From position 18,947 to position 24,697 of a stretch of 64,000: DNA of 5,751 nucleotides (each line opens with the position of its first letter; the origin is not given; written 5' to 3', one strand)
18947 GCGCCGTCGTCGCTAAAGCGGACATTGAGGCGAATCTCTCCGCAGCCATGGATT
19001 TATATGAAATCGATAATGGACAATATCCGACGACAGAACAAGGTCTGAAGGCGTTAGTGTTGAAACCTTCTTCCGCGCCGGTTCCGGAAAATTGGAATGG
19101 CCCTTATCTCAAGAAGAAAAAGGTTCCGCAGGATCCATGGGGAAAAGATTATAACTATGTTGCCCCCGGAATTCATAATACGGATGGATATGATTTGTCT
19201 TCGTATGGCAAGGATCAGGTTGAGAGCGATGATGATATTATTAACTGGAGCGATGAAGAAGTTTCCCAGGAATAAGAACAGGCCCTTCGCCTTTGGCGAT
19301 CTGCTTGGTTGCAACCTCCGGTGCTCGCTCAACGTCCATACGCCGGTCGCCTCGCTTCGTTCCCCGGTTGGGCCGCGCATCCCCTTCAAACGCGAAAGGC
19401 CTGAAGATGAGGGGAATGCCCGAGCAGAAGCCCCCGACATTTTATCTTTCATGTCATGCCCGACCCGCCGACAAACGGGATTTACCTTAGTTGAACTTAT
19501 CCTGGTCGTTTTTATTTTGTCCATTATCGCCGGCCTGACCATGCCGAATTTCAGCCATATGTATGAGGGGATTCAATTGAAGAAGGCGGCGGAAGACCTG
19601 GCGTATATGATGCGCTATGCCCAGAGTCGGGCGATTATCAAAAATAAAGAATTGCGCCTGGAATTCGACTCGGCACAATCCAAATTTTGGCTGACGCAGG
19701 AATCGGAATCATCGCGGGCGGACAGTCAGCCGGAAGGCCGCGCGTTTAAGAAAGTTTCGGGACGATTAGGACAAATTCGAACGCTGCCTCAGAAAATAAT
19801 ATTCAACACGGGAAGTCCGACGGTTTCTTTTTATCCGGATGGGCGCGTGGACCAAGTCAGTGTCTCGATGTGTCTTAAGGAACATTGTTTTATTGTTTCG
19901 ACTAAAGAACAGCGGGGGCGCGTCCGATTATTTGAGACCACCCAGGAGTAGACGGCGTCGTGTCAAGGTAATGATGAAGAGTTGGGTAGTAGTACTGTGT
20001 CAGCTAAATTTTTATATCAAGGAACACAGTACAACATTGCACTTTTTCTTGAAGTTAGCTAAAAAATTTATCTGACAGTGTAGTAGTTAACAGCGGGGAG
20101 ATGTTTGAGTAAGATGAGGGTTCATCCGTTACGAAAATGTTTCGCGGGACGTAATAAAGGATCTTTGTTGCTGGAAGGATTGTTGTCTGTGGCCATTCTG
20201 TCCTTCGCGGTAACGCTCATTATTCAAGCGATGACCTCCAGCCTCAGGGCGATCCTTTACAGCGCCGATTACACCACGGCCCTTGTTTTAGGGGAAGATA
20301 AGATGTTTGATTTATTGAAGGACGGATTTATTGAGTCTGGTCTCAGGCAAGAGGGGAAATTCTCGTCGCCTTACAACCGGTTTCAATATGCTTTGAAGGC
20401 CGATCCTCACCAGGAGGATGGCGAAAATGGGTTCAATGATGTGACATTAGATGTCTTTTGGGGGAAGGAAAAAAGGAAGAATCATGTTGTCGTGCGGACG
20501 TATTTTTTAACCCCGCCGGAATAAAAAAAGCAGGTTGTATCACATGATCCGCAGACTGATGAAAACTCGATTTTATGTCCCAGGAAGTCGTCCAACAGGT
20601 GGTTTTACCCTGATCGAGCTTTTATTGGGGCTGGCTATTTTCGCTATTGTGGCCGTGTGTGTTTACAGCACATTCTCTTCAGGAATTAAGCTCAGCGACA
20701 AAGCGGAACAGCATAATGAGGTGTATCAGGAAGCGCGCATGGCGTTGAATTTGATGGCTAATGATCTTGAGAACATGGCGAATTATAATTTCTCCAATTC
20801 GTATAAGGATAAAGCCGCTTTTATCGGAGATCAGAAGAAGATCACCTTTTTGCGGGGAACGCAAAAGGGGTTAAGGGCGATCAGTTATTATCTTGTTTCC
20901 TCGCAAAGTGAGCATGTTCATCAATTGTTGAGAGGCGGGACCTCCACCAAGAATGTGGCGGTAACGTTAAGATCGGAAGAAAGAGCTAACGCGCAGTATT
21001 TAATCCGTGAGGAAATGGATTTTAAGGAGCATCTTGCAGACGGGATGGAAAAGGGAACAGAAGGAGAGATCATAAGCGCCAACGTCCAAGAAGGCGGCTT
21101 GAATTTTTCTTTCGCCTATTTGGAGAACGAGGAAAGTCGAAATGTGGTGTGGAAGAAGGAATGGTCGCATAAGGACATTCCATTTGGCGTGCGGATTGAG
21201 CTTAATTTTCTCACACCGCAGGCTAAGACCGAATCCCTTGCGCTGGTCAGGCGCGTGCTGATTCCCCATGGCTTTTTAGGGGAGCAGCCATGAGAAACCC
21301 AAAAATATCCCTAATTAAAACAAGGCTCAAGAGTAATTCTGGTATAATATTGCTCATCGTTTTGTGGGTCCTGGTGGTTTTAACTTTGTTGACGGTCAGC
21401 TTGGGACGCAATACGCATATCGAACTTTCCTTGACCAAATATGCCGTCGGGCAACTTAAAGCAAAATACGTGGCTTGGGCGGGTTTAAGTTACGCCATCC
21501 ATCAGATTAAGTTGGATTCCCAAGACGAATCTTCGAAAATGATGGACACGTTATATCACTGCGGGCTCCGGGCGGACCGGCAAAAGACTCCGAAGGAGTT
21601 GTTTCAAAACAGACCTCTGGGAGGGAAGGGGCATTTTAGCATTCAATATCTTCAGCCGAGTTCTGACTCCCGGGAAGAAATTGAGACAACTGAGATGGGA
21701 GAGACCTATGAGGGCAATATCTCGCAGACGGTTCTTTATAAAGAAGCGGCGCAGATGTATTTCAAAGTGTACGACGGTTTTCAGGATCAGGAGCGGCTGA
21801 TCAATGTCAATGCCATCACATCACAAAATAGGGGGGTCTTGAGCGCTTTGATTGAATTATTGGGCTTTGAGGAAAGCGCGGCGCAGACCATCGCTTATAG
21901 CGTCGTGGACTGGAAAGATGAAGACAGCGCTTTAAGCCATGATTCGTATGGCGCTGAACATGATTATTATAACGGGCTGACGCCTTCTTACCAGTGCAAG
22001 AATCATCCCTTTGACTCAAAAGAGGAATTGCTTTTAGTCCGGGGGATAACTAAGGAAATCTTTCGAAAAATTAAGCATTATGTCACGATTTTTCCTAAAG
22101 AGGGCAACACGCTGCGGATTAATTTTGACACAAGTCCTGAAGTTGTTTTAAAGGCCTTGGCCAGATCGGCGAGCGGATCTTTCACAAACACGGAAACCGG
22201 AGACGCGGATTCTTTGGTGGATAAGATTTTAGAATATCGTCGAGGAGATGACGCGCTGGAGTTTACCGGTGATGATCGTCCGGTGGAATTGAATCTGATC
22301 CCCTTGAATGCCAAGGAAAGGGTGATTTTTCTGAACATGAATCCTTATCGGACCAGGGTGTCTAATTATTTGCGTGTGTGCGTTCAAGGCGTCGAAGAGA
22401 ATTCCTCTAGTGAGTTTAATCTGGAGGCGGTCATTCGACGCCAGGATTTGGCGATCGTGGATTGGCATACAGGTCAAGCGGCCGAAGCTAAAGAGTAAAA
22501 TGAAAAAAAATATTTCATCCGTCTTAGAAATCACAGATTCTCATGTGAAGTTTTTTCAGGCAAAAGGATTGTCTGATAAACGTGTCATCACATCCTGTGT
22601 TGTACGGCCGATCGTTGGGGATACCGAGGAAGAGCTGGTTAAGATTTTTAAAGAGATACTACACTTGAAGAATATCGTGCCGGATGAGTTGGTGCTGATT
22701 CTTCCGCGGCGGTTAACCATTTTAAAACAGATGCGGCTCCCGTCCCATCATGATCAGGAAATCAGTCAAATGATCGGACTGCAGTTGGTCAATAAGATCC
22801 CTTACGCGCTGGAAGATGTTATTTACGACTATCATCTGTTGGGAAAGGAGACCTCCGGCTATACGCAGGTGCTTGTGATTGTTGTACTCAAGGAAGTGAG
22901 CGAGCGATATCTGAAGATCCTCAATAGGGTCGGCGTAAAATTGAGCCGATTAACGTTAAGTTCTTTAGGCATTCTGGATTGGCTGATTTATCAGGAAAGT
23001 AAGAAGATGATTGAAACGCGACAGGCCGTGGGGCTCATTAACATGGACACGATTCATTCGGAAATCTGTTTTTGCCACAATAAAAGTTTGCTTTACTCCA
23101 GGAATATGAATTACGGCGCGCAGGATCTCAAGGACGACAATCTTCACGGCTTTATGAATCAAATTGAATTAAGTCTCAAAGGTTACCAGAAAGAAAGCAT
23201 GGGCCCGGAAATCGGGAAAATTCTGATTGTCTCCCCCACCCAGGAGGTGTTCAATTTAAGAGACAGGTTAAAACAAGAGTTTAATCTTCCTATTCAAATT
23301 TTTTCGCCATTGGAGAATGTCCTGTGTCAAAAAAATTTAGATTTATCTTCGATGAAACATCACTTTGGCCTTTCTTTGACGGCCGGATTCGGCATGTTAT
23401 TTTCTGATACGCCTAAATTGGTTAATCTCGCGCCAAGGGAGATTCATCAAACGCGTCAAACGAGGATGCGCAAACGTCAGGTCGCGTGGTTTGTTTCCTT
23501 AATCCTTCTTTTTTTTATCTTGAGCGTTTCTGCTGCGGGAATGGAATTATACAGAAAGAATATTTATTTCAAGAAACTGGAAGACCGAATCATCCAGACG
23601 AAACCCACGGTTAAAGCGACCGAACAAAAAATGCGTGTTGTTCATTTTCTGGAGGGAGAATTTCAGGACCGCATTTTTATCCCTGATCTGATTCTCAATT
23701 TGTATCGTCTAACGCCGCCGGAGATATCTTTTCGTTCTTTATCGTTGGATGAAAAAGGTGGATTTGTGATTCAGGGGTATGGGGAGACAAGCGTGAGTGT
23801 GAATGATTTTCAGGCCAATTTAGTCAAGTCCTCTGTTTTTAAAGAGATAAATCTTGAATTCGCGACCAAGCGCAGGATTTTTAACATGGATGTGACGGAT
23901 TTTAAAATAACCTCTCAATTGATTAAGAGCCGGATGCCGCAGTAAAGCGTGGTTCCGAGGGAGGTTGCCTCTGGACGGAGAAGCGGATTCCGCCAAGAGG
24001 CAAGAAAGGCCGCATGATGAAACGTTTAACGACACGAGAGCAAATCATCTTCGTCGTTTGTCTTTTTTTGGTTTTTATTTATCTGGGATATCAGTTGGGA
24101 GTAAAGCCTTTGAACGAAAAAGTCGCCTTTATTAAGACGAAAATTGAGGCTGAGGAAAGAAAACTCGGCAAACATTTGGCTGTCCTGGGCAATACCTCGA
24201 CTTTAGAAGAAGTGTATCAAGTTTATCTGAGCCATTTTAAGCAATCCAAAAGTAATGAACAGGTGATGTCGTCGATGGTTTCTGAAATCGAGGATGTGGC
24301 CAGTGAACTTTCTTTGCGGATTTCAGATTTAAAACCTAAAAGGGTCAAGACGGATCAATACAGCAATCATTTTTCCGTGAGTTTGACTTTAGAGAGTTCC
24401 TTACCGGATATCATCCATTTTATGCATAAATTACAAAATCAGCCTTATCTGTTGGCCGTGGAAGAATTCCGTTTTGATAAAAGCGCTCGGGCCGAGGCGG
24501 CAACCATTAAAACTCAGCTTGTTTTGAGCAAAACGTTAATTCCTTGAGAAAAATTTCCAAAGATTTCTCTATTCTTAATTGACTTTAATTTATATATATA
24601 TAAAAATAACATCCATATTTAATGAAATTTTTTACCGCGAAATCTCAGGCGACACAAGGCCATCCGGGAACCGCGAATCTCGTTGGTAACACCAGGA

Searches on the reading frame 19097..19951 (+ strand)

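Call 66: search_protein_families(library=pfam, proteins=[window:19097-19951:+], max_evalue=0.00001)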
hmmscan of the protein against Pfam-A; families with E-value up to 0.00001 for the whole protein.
window:19097-19951:+ (284 aa): 2 families
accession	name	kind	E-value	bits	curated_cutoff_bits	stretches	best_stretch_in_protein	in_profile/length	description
PF12019.13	GspH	-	9.9e-07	29.7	21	1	164-261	1-93/108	Type II transport protein GspH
PF07963.17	N_methyl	-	1.8e-06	27.7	21.2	1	124-147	2-25/27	Prokaryotic N-terminal methylation motif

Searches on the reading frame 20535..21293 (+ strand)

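Call 66: search_protein_families(library=pfam, proteins=[window:20535-21293:+], max_evalue=0.00001)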
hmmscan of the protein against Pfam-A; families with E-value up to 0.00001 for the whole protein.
window:20535-21293:+ (252 aa): 1 family
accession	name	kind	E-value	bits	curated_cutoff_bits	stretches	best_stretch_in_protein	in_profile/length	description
PF07963.17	N_methyl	-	1.5e-06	27.9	21.2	1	22-41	5-24/27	Prokaryotic N-terminal methylation motif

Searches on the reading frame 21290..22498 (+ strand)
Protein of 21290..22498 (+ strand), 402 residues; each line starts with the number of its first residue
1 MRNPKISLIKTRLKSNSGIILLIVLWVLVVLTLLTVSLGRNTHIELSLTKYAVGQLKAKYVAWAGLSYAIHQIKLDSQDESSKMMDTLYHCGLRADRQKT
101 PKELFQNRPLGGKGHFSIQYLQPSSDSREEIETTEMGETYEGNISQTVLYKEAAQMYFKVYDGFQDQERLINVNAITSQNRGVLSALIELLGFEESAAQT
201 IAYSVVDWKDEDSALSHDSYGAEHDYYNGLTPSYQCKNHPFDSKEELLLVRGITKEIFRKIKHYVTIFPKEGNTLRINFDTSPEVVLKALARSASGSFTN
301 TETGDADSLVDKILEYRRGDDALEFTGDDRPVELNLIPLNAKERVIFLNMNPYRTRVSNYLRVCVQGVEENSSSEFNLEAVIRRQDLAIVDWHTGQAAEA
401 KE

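Call 66: search_protein_families(library=pfam, proteins=[window:21290-22498:+], max_evalue=0.00001)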
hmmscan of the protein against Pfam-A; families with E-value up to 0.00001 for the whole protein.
window:21290-22498:+ (402 aa): 1 family
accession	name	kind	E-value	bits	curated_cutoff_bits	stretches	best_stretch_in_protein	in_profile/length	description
PF21687.3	T2SSK_1st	-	1.1e-21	78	26.2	1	171-270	3-107/107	Type II secretion system (T2SS), protein K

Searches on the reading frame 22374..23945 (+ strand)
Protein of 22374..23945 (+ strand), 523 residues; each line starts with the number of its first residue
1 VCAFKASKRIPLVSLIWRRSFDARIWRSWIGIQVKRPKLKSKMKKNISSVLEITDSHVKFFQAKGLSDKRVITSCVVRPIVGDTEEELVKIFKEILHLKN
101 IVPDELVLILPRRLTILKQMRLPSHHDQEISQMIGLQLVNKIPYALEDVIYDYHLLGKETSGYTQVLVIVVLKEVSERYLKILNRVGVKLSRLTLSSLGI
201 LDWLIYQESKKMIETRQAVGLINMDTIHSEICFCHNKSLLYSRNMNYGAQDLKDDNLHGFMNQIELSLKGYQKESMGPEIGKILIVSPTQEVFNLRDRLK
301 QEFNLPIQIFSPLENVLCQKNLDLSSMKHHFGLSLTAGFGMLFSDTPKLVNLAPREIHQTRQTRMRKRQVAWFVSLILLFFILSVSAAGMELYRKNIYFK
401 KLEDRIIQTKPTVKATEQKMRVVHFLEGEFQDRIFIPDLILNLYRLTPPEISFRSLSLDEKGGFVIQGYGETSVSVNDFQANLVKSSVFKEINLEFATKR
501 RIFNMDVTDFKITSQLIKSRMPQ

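Call 66: search_protein_families(library=pfam, proteins=[window:22374-23945:+], max_evalue=0.00001)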
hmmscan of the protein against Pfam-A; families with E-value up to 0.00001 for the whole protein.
window:22374-23945:+ (523 aa): 2 families
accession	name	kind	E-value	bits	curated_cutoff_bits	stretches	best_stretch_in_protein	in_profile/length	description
PF11104.14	PilM_2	-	6.7e-12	45.4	27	1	85-254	44-217/340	Type IV pilus assembly protein PilM;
PF05137.18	PilN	-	4.1e-09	36.8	22.8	1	442-516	5-78/78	Fimbrial assembly protein (PilN)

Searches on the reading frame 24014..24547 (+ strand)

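Call 66: search_protein_families(library=pfam, proteins=[window:24014-24547:+], max_evalue=0.00001)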
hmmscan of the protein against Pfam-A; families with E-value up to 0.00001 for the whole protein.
window:24014-24547:+ (177 aa): 1 family
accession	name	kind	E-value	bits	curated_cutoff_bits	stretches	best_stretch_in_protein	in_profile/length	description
PF04612.17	T2SSM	-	9.5e-06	26.3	27.8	0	4-108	10-103/160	Type II secretion system (T2SS), protein M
